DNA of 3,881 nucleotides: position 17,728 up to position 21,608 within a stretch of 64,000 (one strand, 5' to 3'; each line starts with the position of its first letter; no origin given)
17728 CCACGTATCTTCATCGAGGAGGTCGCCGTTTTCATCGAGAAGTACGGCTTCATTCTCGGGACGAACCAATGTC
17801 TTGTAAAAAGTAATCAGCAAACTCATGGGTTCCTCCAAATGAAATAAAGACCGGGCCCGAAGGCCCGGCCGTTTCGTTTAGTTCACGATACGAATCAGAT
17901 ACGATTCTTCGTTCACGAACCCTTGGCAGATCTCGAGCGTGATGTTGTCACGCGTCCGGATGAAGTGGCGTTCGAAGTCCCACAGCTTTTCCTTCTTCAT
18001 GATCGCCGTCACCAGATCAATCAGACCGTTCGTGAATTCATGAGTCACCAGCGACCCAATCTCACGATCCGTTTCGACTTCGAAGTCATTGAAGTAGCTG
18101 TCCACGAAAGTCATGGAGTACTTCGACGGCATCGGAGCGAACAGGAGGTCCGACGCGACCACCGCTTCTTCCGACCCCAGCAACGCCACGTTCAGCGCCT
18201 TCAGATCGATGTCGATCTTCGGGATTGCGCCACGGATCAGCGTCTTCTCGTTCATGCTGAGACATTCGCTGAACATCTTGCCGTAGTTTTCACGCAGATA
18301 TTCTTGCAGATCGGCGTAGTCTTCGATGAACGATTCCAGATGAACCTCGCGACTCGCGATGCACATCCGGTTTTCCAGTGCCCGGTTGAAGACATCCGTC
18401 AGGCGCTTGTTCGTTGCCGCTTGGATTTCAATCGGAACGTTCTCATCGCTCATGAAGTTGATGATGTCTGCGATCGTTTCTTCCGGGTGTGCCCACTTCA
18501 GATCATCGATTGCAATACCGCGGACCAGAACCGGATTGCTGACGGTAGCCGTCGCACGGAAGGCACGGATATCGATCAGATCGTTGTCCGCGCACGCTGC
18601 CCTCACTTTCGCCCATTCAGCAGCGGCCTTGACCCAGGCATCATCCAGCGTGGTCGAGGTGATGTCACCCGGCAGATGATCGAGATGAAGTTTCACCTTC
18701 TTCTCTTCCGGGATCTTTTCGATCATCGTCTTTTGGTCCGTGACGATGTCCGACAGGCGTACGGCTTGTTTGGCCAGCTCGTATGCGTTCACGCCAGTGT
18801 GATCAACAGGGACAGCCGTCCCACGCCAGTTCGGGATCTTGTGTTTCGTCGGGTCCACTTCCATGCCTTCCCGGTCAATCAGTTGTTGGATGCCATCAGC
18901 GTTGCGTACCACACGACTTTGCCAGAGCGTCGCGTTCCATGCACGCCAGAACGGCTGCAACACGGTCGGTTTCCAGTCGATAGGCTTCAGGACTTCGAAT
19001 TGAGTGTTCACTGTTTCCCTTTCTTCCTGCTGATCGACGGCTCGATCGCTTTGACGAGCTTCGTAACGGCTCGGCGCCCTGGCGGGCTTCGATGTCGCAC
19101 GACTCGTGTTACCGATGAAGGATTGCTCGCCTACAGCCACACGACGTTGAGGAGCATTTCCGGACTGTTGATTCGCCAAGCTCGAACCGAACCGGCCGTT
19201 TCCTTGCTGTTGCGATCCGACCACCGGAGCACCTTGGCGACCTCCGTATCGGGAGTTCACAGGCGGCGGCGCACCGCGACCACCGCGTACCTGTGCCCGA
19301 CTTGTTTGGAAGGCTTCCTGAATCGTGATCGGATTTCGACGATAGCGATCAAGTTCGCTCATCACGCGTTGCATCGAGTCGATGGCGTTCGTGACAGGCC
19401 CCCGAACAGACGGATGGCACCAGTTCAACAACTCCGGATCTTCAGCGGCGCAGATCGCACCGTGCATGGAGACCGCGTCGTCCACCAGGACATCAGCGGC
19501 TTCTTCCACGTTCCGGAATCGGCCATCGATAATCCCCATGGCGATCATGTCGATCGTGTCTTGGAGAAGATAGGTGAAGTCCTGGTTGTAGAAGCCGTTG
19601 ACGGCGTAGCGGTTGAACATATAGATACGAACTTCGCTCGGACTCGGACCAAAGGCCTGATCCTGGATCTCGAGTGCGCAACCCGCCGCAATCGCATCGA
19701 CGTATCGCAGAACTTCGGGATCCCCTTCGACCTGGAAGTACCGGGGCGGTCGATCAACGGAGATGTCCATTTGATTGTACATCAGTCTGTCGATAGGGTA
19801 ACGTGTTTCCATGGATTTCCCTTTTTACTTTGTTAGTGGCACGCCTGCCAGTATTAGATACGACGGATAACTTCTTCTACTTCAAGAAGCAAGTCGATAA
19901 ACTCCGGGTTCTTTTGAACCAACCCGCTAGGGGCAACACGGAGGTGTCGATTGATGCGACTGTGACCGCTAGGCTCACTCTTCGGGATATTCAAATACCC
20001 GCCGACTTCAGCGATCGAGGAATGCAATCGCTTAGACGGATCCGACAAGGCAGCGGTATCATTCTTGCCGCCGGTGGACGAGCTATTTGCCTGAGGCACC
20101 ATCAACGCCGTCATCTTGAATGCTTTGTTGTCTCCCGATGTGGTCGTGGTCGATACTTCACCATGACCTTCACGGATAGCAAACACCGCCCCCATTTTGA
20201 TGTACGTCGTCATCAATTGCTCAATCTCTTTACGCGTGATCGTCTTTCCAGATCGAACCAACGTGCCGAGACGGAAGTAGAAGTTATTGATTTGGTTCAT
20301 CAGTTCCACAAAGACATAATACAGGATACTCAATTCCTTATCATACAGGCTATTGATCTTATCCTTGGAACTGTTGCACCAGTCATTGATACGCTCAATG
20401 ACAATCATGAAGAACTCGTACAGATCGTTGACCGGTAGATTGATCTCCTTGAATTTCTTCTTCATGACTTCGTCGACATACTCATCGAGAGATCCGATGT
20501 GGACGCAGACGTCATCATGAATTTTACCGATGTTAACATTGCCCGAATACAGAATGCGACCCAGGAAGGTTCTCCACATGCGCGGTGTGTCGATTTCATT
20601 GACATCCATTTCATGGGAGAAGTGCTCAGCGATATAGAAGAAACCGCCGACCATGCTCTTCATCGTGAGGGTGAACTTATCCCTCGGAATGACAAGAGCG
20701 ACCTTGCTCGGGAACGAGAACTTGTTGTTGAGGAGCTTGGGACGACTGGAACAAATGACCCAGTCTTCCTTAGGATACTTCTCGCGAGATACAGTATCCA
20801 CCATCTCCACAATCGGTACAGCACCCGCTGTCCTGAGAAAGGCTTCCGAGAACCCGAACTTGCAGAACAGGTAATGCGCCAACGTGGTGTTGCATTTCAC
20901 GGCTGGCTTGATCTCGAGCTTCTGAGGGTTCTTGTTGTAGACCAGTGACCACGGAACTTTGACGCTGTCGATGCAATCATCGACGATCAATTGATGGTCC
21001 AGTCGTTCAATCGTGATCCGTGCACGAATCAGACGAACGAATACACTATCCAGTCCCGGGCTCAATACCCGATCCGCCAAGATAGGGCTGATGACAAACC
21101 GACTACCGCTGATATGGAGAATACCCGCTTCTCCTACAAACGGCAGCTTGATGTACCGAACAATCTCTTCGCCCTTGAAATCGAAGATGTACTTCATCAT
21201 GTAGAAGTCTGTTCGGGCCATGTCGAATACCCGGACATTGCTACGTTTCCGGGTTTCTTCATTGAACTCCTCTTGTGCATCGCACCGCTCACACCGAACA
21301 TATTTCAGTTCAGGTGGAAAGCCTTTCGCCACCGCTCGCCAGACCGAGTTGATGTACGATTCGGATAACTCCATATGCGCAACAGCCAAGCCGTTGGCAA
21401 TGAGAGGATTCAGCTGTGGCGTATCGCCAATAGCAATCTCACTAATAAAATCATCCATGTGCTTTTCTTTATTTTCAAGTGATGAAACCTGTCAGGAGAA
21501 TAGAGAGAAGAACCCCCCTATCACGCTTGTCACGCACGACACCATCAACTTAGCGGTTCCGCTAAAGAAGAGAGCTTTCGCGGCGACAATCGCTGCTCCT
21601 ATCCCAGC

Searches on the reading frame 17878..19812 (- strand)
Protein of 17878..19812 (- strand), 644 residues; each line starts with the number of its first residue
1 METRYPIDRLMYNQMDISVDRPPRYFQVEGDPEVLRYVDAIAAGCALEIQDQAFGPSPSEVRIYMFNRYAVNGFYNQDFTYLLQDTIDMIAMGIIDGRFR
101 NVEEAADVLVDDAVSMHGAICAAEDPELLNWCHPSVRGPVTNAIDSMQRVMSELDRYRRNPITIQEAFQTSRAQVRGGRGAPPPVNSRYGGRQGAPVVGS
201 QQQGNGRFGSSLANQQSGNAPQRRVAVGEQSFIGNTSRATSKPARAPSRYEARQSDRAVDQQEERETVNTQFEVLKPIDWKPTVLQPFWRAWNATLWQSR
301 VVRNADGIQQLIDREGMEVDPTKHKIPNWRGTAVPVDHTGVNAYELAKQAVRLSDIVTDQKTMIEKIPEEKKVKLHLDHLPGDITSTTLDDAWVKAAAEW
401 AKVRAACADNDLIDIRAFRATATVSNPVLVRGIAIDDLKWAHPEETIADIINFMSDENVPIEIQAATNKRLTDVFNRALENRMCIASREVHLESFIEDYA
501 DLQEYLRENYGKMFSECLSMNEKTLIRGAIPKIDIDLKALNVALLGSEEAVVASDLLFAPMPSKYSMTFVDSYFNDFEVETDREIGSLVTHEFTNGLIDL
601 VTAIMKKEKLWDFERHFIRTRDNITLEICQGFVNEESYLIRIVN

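Call 51: search_protein_families(library=phrogs, proteins=[window:17878-19812:-], max_evalue=0.00001)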
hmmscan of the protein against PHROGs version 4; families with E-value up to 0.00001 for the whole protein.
window:17878-19812:- (644 aa): 3 families
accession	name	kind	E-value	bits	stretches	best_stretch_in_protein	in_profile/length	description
phrog_36323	-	unknown function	2.1e-20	73.8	1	58-268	55-255/699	-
phrog_15010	-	unknown function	4.9e-12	46.6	1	436-530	521-613/712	-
phrog_35635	-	unknown function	6.6e-10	38.9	1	39-137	49-145/706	-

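Call 71: search_dna_similar(query=window:17878-19812:-, collection=phages, mode=protein, max_rows=12)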
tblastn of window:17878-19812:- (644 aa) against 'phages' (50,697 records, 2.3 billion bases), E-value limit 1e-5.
Records with a match: 10; places in all: 10; records where one place covers at least 80% of the query: 0.
Best place of each record, by identity: <60% 10.
By first word of the organism name: Ralstonia 6; Burkholderia 4.
By host as written in the record: Burkholderia glumae 3; Ralstonia pseudosolanacearum 3; - 2; Burkholderia glumae LMG 2196 (= ATCC 33617) 1; Ralstonia solanacearum 1.
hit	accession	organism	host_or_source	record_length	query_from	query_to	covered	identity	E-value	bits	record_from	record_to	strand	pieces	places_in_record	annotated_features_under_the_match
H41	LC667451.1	Burkholderia phage FLC9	Burkholderia glumae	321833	243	643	62%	24.8%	1e-13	81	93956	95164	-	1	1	hypothetical protein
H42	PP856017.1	Burkholderia phage vB_BgluM-SURPRISE13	Burkholderia glumae LMG 2196 (= ATCC ...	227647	33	160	20%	27.3%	6e-7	59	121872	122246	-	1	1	hypothetical protein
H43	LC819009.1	Ralstonia phage FLC4-5C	Ralstonia pseudosolanacearum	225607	59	160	16%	29.4%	2e-7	61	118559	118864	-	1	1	hypothetical protein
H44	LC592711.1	Burkholderia phage FLC6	Burkholderia glumae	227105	59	160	16%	29.4%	2e-7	61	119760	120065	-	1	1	hypothetical protein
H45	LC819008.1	Ralstonia phage FLC4-4C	Ralstonia pseudosolanacearum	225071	59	160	16%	29.4%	2e-7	61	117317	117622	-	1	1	hypothetical protein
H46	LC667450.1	Burkholderia phage FLC8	Burkholderia glumae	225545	59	160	16%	29.4%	2e-7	61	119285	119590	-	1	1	hypothetical protein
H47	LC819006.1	Ralstonia phage FLC4-11C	Ralstonia pseudosolanacearum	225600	59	160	16%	29.4%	2e-7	61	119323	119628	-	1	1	hypothetical protein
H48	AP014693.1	Ralstonia phage RSL2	-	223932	59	160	16%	29.4%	3e-7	60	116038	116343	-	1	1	hypothetical protein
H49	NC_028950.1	Ralstonia phage RSL2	-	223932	59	160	16%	29.4%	3e-7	60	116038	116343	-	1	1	hypothetical protein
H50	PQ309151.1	Ralstonia phage RsoM3USA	Ralstonia solanacearum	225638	59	160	16%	28.4%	3e-6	57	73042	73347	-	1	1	hypothetical protein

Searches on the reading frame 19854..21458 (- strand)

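Call 51: search_protein_families(library=phrogs, proteins=[window:19854-21458:-], max_evalue=0.00001)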
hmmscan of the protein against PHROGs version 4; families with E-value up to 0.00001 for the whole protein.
window:19854-21458:- (534 aa): 1 family
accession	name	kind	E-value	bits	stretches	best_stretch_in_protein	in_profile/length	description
phrog_2943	-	DNA, RNA and nucleotide metabolism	4.4e-143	478.6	1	1-533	1-532/535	polymerase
